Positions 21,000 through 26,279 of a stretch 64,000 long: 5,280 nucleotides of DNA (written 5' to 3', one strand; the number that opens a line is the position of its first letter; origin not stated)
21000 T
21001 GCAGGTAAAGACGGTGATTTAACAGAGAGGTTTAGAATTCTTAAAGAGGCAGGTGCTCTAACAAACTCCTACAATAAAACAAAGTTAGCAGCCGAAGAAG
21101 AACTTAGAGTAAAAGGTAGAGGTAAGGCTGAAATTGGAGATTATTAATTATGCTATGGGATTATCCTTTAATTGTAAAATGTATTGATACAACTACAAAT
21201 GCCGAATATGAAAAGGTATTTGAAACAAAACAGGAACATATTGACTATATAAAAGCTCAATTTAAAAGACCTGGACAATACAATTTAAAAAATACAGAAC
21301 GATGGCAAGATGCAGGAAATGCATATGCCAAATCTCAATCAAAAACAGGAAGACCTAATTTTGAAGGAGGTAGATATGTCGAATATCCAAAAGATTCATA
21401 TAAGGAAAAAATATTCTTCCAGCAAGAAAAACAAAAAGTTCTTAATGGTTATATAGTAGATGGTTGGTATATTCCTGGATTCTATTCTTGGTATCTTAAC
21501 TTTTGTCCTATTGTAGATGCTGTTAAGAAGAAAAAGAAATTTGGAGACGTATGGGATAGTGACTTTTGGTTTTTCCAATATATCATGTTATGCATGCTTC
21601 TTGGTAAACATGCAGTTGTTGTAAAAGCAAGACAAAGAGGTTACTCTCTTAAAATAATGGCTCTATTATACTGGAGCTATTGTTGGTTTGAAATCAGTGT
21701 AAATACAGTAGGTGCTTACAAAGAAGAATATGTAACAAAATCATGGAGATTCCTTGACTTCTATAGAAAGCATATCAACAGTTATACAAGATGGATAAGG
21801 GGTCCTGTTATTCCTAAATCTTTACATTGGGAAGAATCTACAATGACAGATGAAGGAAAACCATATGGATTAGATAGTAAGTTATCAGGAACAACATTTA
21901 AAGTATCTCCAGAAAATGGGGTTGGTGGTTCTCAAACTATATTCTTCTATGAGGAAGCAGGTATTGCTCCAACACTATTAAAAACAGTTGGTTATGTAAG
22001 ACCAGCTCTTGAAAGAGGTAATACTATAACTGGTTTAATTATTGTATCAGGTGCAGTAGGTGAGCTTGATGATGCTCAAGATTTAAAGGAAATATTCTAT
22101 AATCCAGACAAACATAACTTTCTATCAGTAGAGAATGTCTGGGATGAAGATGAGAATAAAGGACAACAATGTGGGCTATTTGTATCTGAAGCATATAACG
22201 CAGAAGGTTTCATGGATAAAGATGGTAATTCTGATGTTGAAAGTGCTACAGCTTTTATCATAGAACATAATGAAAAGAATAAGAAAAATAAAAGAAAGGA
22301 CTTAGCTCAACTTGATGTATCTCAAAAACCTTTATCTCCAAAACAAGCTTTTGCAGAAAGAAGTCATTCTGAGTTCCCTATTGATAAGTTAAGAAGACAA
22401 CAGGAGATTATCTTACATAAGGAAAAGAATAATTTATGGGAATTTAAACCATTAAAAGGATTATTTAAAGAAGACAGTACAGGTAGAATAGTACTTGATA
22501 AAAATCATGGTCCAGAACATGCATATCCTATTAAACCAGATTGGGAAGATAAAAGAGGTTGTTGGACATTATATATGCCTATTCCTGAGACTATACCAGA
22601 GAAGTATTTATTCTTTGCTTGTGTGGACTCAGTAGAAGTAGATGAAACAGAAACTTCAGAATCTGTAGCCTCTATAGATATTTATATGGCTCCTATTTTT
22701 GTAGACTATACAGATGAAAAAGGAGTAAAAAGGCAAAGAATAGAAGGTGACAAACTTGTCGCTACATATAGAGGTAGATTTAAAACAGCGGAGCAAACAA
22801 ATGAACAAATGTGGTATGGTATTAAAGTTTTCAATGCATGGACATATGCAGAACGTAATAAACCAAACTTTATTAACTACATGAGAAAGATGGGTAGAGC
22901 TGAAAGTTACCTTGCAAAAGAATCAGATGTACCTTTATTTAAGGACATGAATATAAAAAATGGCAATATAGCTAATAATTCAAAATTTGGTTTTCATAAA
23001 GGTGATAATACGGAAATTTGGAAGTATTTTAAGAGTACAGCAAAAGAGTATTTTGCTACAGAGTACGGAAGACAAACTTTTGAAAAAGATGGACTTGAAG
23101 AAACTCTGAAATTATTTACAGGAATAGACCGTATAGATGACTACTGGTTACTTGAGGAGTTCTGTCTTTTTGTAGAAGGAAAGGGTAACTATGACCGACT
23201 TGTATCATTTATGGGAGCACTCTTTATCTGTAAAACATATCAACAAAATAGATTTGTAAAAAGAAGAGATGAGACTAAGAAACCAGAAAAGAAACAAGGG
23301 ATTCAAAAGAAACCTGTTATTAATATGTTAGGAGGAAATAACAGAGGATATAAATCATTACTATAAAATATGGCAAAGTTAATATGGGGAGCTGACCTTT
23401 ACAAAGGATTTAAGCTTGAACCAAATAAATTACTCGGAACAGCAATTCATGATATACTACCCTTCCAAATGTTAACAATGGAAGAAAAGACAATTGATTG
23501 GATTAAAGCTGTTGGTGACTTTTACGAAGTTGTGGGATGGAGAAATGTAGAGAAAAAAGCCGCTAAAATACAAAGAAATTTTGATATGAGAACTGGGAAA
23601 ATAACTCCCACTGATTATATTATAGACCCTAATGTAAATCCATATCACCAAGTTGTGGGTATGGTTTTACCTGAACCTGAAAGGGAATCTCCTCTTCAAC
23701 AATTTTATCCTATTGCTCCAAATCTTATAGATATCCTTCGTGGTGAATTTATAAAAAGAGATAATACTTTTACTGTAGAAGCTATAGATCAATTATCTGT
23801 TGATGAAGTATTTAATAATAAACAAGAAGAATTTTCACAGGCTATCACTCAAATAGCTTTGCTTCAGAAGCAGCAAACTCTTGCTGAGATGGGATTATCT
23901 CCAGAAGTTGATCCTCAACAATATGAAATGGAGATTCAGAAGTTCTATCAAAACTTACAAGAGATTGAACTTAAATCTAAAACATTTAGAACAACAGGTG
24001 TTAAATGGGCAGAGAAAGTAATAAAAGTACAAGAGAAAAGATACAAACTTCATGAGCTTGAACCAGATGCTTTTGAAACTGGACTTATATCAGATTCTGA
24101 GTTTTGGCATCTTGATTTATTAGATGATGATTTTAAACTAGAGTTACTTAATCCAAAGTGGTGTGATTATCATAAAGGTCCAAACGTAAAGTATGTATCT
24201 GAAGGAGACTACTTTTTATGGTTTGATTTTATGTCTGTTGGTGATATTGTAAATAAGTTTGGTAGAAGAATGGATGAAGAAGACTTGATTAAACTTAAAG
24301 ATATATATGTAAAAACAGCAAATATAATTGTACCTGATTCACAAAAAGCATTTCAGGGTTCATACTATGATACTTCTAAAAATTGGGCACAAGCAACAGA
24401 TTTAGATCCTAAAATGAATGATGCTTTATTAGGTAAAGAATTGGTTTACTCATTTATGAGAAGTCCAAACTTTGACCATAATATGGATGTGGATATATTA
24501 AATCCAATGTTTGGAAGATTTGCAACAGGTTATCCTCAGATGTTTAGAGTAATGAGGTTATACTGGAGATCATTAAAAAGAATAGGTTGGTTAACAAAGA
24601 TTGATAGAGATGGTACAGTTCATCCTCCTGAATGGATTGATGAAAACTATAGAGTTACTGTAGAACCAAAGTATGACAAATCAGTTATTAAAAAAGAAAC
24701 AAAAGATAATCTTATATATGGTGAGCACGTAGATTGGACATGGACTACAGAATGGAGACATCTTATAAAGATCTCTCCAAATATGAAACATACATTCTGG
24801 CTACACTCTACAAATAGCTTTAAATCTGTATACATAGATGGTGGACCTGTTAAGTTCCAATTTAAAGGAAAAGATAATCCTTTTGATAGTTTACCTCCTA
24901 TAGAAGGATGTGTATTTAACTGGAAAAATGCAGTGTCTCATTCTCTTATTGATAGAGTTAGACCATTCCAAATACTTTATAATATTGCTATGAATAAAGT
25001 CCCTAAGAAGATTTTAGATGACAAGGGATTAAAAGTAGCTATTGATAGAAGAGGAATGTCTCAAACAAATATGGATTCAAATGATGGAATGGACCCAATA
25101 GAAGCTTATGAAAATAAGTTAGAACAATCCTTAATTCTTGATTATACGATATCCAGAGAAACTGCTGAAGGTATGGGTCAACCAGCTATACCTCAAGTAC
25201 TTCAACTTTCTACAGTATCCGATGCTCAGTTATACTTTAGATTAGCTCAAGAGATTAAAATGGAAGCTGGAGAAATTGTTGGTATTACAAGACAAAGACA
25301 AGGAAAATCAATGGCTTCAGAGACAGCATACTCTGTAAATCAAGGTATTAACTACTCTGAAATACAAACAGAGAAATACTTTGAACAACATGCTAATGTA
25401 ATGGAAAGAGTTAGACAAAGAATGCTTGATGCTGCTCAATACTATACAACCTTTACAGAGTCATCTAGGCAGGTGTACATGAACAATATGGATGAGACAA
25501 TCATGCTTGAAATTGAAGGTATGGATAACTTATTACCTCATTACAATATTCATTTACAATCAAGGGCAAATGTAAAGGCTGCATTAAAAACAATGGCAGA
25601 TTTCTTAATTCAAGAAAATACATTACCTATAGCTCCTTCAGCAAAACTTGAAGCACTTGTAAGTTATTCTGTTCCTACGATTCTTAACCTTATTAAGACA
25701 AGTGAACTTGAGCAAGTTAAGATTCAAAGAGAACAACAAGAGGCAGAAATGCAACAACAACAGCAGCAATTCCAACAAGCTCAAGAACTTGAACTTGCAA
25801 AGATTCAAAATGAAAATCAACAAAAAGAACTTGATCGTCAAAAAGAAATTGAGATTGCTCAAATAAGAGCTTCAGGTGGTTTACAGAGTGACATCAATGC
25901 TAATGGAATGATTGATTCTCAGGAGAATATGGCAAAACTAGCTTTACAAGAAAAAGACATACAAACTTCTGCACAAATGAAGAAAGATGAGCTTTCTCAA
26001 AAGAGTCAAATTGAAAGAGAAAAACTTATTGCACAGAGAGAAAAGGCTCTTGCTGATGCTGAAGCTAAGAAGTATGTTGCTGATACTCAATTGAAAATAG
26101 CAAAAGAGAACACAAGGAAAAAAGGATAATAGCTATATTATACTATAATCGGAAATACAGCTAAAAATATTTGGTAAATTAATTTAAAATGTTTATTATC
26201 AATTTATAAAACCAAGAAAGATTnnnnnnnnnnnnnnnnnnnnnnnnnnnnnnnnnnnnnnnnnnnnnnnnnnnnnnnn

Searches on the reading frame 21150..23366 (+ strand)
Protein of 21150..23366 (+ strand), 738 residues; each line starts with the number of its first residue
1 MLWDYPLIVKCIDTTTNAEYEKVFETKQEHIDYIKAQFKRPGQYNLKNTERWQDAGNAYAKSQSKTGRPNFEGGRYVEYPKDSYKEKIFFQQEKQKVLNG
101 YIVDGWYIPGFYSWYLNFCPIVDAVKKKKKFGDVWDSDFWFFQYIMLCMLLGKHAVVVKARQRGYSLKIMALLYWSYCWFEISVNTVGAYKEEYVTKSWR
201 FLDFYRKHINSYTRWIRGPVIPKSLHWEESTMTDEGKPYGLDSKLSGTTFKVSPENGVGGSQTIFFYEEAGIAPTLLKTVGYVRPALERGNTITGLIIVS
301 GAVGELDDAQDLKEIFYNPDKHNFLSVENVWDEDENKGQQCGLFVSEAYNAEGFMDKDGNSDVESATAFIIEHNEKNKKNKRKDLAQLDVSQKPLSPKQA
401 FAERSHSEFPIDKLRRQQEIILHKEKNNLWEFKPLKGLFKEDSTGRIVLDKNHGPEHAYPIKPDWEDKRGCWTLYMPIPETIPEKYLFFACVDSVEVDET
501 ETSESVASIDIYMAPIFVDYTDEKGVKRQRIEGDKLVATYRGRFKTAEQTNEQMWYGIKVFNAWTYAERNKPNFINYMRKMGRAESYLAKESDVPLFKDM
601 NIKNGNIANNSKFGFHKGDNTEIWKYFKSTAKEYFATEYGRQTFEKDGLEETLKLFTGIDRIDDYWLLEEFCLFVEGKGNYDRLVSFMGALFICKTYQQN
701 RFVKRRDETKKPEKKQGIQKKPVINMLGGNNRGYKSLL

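Call 18: search_protein_families(library=phrogs, proteins=[window:21150-23366:+], max_evalue=0.00001)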
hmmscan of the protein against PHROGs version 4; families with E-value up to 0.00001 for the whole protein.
window:21150-23366:+ (738 aa): 1 family
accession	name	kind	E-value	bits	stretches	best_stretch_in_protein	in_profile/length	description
phrog_6681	-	head and packaging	7.1e-73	247.1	1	73-721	78-744/758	terminase large subunit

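Call 55: search_dna_similar(query=window:21150-23366:+, collection=phages, mode=protein, max_evalue=1e-10, max_rows=12)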
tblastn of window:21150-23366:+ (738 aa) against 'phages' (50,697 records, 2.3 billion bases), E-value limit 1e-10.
Records with a match: 112; places in all: 112; records where one place covers at least 80% of the query: 31.
Best place of each record, by identity: <60% 112.
By first word of the organism name: uncultured 42; Flavobacterium 29; Bacteroides 27; Bacteriophage 6; crAssphage 2; Azobacteroides 2; Bohxovirus 1; Kehishuvirus 1; bajarodcaudo 1; Dulem 1.
By host as written in the record: - 52; Bacteroides intestinalis DSM 108646 25; Flavobacterium psychrophilum 950106-1/1 12; Flavobacterium psychrophilum strain FPS-D10 3; Flavobacterium psychrophilum 020612-2/1 3; Flavobacterium psychrophilum FPS-D15 2; Flavobacterium psychrophilum FPS-D10 2; Flavobacterium psychrophilum strain FPS-D15 2; and 9 more.
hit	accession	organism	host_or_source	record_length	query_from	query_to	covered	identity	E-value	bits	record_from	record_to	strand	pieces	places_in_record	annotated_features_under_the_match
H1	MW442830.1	Flavobacterium phage FPSV-D18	Flavobacterium psychrophilum FPS-D8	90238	74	734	90%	25.6%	2e-32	141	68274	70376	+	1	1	record has no annotation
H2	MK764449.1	Flavobacterium phage FPSV-S29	Flavobacterium psychrophilum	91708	74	734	90%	25.3%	4e-32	140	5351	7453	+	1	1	hypothetical protein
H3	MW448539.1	Flavobacterium phage FPSV-D24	Flavobacterium psychrophilum strain ...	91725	74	734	90%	25.3%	4e-32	140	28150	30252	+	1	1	record has no annotation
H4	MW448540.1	Flavobacterium phage FPSV-D25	Flavobacterium psychrophilum strain ...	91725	74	734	90%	25.3%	4e-32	140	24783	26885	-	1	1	record has no annotation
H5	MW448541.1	Flavobacterium phage FPSV-D27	Flavobacterium psychrophilum strain ...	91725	74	734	90%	25.3%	4e-32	140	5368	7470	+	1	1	record has no annotation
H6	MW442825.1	Flavobacterium phage FPSV-D5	Flavobacterium psychrophilum FPS-D15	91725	74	734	90%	25.3%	4e-32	140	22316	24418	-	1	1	record has no annotation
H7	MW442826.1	Flavobacterium phage FPSV-D9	Flavobacterium psychrophilum FPS-D15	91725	74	734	90%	25.3%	4e-32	140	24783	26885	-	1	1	record has no annotation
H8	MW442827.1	Flavobacterium phage FPSV-D12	Flavobacterium psychrophilum FPS-D2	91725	74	734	90%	25.3%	4e-32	140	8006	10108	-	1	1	record has no annotation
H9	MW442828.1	Flavobacterium phage FPSV-D13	Flavobacterium psychrophilum FPS-D10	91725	74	734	90%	25.3%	4e-32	140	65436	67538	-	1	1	record has no annotation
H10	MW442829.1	Flavobacterium phage FPSV-D16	Flavobacterium psychrophilum FPS-D10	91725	74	734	90%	25.3%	4e-32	140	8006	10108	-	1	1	record has no annotation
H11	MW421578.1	Flavobacterium phage FPSV-D41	Flavobacterium psychrophilum strain ...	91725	74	734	90%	25.3%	4e-32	140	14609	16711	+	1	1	record has no annotation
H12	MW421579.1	Flavobacterium phage FPSV-D1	Flavobacterium psychrophilum strain ...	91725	74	734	90%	25.3%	4e-32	140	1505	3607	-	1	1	record has no annotation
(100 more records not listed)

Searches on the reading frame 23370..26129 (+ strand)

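Call 18: search_protein_families(library=phrogs, proteins=[window:23370-26129:+], max_evalue=0.00001)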
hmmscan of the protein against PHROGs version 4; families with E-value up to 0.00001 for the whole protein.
window:23370-26129:+ (919 aa): 1 family
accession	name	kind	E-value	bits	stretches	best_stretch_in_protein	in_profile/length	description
phrog_6547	-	head and packaging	3.9e-67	228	1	26-905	5-825/827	portal protein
